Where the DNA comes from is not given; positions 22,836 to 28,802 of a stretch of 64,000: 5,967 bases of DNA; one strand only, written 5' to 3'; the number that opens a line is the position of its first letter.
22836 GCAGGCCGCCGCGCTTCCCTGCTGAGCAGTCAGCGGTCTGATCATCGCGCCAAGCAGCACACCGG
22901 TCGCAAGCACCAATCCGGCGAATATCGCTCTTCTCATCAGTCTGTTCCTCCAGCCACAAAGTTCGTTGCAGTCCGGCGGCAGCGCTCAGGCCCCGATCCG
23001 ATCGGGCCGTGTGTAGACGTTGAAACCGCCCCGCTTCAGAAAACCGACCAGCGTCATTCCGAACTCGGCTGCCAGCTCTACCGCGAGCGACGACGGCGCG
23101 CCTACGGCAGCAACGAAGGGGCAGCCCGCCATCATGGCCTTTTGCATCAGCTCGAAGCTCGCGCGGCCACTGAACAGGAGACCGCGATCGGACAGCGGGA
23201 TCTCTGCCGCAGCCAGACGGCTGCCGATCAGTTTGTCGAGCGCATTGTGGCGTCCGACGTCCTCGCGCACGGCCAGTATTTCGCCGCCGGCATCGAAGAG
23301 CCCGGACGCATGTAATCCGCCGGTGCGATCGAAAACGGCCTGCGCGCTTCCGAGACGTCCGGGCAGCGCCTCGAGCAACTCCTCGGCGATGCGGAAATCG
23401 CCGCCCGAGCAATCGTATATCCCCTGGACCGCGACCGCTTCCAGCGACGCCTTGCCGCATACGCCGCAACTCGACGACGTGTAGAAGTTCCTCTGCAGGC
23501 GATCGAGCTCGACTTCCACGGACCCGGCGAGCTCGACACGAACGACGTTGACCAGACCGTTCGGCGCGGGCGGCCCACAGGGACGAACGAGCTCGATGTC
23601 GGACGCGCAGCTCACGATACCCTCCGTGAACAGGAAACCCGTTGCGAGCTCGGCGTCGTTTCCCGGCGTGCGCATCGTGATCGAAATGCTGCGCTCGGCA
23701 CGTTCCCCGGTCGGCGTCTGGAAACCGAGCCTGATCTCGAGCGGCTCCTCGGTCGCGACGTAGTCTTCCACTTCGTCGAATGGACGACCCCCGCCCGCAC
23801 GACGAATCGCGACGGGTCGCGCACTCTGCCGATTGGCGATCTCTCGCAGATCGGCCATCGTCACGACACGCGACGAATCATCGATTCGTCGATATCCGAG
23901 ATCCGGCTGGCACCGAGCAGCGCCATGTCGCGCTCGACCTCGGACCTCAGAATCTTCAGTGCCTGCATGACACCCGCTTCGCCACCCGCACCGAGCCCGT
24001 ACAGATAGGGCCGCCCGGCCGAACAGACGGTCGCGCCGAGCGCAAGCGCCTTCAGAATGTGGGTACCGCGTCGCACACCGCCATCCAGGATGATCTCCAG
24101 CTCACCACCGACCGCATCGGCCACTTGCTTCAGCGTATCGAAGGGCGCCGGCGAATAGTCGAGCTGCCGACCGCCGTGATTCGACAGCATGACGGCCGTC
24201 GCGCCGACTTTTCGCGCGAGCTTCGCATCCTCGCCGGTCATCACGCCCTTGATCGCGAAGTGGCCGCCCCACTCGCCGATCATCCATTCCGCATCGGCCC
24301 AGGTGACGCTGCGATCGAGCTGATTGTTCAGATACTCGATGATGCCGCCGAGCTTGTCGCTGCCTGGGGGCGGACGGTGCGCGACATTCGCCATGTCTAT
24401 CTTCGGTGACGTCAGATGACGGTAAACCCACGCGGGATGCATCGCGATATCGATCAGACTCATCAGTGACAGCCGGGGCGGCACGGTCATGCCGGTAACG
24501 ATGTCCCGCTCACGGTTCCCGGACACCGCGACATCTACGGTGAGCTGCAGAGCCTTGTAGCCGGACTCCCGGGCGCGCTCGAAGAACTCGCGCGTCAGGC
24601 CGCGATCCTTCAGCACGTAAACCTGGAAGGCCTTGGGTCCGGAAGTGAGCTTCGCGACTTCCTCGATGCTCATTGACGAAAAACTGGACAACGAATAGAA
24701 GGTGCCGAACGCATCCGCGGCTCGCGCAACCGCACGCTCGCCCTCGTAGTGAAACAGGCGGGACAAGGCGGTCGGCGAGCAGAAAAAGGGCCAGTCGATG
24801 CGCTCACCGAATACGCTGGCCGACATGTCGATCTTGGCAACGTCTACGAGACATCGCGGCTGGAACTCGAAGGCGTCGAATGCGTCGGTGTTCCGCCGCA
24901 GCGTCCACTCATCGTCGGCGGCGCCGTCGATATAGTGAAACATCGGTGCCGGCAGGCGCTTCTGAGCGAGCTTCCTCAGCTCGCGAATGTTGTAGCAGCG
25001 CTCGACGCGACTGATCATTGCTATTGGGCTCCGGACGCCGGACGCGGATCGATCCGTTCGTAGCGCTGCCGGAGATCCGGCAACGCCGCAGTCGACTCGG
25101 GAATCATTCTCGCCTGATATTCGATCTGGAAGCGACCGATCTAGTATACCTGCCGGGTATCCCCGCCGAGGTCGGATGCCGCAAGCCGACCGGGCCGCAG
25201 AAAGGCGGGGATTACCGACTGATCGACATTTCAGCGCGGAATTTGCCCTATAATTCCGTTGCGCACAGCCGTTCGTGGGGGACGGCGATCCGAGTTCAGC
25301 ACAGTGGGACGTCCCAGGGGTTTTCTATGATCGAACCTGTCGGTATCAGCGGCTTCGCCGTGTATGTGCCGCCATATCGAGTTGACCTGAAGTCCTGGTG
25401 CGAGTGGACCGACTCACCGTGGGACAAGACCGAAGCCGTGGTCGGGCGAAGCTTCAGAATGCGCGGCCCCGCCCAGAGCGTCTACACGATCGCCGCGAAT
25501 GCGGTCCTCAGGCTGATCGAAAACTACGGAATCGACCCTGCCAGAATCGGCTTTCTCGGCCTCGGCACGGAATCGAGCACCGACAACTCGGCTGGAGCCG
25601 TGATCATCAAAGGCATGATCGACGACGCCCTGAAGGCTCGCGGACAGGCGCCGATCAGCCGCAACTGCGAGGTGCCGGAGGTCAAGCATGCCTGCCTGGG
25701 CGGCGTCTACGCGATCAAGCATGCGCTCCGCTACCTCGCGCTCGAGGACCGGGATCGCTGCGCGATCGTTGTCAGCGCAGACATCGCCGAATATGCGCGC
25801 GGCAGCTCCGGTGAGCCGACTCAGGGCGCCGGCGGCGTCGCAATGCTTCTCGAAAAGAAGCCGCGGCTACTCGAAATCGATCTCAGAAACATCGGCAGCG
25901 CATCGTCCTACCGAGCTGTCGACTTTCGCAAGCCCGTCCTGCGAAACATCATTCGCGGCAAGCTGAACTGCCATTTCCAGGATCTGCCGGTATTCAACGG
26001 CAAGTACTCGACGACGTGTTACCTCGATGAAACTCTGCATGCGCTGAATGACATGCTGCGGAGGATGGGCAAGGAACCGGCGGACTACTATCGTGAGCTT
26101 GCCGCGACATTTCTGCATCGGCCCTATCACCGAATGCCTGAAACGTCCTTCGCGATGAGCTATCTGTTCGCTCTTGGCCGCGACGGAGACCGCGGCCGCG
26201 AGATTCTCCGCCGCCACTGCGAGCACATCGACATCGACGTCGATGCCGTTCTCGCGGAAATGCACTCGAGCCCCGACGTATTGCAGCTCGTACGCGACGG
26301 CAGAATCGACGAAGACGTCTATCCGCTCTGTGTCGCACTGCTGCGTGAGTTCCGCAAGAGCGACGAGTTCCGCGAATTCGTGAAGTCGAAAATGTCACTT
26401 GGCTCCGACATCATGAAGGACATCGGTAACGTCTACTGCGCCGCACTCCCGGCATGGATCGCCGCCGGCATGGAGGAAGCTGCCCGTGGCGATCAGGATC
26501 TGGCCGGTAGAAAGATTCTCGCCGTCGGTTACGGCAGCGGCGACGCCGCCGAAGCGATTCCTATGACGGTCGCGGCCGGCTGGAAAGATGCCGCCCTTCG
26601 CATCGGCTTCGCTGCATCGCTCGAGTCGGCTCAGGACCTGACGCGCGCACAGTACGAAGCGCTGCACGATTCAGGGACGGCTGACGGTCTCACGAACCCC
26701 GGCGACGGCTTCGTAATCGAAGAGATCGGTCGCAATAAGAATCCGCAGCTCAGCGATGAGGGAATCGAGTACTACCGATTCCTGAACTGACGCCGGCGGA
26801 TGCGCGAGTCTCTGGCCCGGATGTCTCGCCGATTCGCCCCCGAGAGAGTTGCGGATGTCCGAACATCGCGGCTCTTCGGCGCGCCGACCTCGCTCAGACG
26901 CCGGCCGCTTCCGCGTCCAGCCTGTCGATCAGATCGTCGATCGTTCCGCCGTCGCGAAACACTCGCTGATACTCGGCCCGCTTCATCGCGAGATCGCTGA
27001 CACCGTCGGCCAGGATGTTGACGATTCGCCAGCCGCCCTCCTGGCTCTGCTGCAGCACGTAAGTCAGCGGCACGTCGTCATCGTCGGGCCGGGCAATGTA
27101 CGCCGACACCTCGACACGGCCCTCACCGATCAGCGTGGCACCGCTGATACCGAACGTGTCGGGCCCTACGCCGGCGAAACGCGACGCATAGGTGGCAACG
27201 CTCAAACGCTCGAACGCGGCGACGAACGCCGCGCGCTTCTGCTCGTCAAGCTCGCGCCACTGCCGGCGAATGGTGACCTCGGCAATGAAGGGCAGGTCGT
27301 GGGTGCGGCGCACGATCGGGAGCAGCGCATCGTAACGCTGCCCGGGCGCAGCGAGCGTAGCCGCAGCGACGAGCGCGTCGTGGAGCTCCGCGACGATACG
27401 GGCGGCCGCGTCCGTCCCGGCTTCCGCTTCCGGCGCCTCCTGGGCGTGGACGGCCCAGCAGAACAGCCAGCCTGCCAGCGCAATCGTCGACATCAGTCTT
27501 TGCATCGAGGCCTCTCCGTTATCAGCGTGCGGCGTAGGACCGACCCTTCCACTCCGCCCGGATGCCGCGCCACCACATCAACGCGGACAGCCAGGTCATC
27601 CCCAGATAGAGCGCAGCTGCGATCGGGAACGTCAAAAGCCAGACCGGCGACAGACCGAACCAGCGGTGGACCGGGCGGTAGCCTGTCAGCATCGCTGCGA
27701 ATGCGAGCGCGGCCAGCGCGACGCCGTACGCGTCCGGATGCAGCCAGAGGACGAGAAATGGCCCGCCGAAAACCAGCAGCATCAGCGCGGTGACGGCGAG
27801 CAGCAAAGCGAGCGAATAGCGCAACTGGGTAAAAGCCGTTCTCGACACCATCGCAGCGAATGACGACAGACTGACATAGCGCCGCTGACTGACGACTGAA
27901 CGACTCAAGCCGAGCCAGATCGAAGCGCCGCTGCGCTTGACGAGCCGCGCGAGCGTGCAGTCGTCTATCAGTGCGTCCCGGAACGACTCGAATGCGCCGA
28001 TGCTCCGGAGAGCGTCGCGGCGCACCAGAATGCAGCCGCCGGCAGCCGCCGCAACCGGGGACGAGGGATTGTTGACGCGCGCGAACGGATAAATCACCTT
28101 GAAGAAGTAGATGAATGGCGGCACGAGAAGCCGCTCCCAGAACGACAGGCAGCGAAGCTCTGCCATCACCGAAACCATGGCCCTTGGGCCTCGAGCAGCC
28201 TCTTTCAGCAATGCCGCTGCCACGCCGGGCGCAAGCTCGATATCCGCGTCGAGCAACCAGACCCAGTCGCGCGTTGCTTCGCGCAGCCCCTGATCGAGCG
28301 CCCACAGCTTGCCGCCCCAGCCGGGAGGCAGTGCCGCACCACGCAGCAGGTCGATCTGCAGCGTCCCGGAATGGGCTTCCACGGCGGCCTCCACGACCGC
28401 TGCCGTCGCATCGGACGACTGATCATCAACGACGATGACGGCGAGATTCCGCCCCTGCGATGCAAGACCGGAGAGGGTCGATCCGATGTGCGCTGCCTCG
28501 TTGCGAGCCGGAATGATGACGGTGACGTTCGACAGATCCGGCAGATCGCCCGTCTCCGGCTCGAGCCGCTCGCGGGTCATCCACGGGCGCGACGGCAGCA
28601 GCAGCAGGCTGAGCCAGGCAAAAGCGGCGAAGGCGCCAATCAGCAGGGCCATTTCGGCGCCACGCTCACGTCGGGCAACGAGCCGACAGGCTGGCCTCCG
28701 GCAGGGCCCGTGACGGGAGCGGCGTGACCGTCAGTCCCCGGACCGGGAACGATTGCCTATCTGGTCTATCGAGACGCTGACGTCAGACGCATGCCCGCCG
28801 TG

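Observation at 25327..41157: Mevalonate-to-squalene pathway inserted into a hopanoid side-chain/transport operon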

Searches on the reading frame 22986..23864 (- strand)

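Call 5: search_protein_families(library=ncbifam, proteins=[window:22986-23864:-], max_evalue=0.00001)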
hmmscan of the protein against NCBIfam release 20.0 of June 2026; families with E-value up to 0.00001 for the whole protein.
window:22986-23864:- (292 aa): 2 families
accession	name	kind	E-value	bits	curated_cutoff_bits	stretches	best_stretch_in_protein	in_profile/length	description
NF001943.0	PRK00724.1-2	equivalog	4.8e-83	278.3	269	1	18-290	8-272/274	formate dehydrogenase accessory sulfurtransferase FdhD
TIGR00129.1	fdhD_narQ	equivalog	1.1e-44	152.6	140.9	1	33-290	2-235/237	formate dehydrogenase accessory sulfurtransferase FdhD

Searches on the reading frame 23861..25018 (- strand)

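Call 5: search_protein_families(library=ncbifam, proteins=[window:23861-25018:-], max_evalue=0.00001)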
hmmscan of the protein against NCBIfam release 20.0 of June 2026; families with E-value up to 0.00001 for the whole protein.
window:23861-25018:- (385 aa): 5 families
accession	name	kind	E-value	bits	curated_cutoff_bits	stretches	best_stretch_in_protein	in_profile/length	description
NF008398.0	PRK11197.1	subfamily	7.2e-92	308.1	376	1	13-381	8-375/381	L-lactate dehydrogenase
NF033901.1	L_lactate_LldD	exception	7.7e-83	278.6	550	1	13-380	8-374/377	FMN-dependent L-lactate dehydrogenase LldD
TIGR03966.1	actino_HemFlav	equivalog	7e-81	271.9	470.85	1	11-378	8-374/385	pre-mycofactocin synthase MftD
TIGR02708.1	L_lactate_ox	equivalog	4.6e-74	249.6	645.5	2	10-180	15-186/367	L-lactate oxidase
TIGR02151.1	IPP_isom_2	equivalog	8.8e-13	47.9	281.3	1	294-379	248-332/338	type 2 isopentenyl-diphosphate Delta-isomerase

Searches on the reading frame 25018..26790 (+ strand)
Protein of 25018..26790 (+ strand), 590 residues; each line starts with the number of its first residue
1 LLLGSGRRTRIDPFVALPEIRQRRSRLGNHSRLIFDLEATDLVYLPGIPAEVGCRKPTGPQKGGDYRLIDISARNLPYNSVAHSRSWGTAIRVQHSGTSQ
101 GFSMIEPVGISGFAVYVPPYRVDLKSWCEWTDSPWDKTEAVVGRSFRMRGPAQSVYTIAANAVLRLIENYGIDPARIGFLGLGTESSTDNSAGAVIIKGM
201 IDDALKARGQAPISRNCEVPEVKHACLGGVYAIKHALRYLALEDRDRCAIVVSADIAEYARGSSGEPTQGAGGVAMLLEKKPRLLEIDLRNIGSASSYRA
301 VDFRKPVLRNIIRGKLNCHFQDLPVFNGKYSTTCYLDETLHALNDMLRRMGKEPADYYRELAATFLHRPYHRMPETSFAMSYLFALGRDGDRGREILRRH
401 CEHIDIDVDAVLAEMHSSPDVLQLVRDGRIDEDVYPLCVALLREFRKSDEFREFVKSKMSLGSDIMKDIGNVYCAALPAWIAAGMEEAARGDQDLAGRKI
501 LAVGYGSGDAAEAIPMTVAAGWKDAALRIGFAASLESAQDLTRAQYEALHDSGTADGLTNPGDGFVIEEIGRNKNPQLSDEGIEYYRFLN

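Call 5: search_protein_families(library=ncbifam, proteins=[window:25018-26790:+], max_evalue=0.00001)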
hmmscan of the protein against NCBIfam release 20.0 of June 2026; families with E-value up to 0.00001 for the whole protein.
window:25018-26790:+ (590 aa): 5 families
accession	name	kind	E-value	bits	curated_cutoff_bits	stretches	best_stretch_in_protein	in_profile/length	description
TIGR01835.1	HMG-CoA-S_prok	equivalog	7.7e-49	166.5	360.35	2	108-378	1-242/382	hydroxymethylglutaryl-CoA synthase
NF041302.1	HMG_CoAsyn_Halo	equivalog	1.5e-44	152.7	800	1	150-574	48-437/443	hydroxymethylglutaryl-CoA synthase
TIGR01833.1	HMG-CoA-S_euk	equivalog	3.6e-26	92.3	286.2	1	106-379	3-264/457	hydroxymethylglutaryl-CoA synthase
NF003274.0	PRK04262.1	equivalog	1.8e-18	66.7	244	1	108-358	3-230/347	hydroxymethylglutaryl-CoA synthase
TIGR00748.1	HMG_CoA_syn_Arc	equivalog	1.5e-13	50.8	353.35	1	108-288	2-173/345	hydroxymethylglutaryl-CoA synthase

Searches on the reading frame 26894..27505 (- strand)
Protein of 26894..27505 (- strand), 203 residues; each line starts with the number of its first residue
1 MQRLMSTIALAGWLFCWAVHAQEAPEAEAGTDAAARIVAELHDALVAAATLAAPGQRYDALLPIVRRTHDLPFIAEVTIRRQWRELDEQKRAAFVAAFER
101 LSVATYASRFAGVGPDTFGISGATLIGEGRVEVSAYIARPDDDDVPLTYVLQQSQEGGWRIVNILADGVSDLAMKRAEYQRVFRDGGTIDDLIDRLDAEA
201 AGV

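Call 3: search_protein_families(library=ncbifam, proteins=[window:26894-27505:-])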
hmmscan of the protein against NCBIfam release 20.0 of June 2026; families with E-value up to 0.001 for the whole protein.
window:26894-27505:- (203 aa): 2 families
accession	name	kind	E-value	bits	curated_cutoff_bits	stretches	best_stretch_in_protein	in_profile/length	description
TIGR03481.1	HpnM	hypoth_equivalog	1.7e-43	148.2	160.1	1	19-201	19-196/200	hopanoid biosynthesis associated membrane protein HpnM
NF011697.0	PRK15117.1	equivalog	1e-05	25.5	195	1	77-200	76-201/211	phospholipid-binding protein MlaC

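Call 4: search_protein_families(library=pfam, proteins=[window:26894-27505:-])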
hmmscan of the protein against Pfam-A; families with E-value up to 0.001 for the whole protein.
window:26894-27505:- (203 aa): 1 family
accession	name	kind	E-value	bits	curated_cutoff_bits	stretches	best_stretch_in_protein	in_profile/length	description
PF05494.18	MlaC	-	4.1e-31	108.5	26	1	52-197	20-165/166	MlaC protein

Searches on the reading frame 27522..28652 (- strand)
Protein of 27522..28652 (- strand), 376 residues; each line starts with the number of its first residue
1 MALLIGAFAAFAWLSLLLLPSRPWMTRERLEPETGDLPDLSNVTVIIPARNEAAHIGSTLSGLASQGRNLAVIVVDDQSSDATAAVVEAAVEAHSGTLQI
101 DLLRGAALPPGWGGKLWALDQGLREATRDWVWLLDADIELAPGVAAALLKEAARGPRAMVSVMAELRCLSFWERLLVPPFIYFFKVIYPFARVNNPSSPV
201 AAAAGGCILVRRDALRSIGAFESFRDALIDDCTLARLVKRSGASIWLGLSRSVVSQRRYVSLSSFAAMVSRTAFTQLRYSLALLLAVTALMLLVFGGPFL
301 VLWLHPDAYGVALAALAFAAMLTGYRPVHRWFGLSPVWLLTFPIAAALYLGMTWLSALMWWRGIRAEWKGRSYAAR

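Call 3: search_protein_families(library=ncbifam, proteins=[window:27522-28652:-])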
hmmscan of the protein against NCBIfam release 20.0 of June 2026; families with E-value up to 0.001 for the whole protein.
window:27522-28652:- (376 aa): 16 families
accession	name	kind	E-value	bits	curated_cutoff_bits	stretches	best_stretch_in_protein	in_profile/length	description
TIGR03469.1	HpnB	hypoth_equivalog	8.2e-114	380.6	379.25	1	4-374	3-385/386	hopene-associated glycosyltransferase HpnB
NF045692.1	OglycostaseCruG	equivalog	3.6e-34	118.3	600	1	23-295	23-302/386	2'-O-glycosyltransferase CruG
TIGR04283.1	glyco_like_mftF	equivalog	5.6e-15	55.5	182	1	44-272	2-202/221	TIGR04283 family arsenosugar biosynthesis glycosyltransferase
TIGR03472.1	HpnI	equivalog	4.2e-12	45.6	310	1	10-372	17-361/373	bacteriohopanetetrol glucosamine biosynthesis glycosyltransferase HpnI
TIGR03965.1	mycofact_glyco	equivalog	5.9e-11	41.9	280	1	32-227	65-254/467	mycofactocin biosynthesis glycosyltransferase MftF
TIGR03937.1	PgaC_IcaA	equivalog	1.8e-10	40.3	422.3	1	34-158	38-156/407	poly-beta-1,6-N-acetyl-D-glucosamine synthase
NF053846.1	glyco_with_XrtP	equivalog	1.2e-08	34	520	1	31-95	32-95/440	XrtP-associated glycosyltransferase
NF010496.0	PRK13915.1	equivalog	3.2e-08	33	262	1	41-139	31-128/307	glucosyl-3-phosphoglycerate synthase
TIGR04182.1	glyco_TIGR04182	equivalog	1.2e-06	28.2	325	1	42-156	1-101/293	S-layer glycoprotein N-glycosyltransferase AglJ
NF041875.1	EPS_EpsD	equivalog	2.2e-06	27.3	370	1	43-159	1-111/325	exopolysaccharide biosynthesis glycosyltransferase EpsD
NF007986.1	PRK10714.1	equivalog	1e-05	24.7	529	1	39-156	4-119/316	undecaprenyl-phosphate 4-deoxy-4-formamido-L-arabinose transferase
NF041865.1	EpsU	equivalog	2.4e-05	23.5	700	1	40-168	38-163/394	exopolysaccharide biosynthesis GT2 family glycosyltransferase EpsU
NF007482.0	PRK10073.1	equivalog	8.1e-05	21.8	423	1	41-153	6-111/334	glycosyltransferase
NF038302.1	EPS_HpsE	equivalog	0.00011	21.3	300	1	42-137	2-96/307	hormogonium polysaccharide biosynthesis glycosyltransferase HpsE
NF058614.1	PPMAGASynPpgS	equivalog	0.0002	20.8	370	1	43-109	2-65/226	polyprenyl-phospho-N-acetylgalactosaminyl synthase PpgS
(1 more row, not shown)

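Call 4: search_protein_families(library=pfam, proteins=[window:27522-28652:-])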
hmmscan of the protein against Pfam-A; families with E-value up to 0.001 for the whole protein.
window:27522-28652:- (376 aa): 3 families
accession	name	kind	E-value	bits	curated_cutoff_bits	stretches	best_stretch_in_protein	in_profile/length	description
PF00535.33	Glycos_transf_2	-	7.1e-24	85.1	23.3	1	44-218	1-167/168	Glycosyl transferase family 2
PF13641.12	Glyco_tranf_2_3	-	6.3e-18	66.1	27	1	43-247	3-203/230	Glycosyltransferase like family 2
PF13506.12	Glyco_transf_21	-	1.5e-15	57.5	21.7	1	109-271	12-168/174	Glycosyl transferase family 21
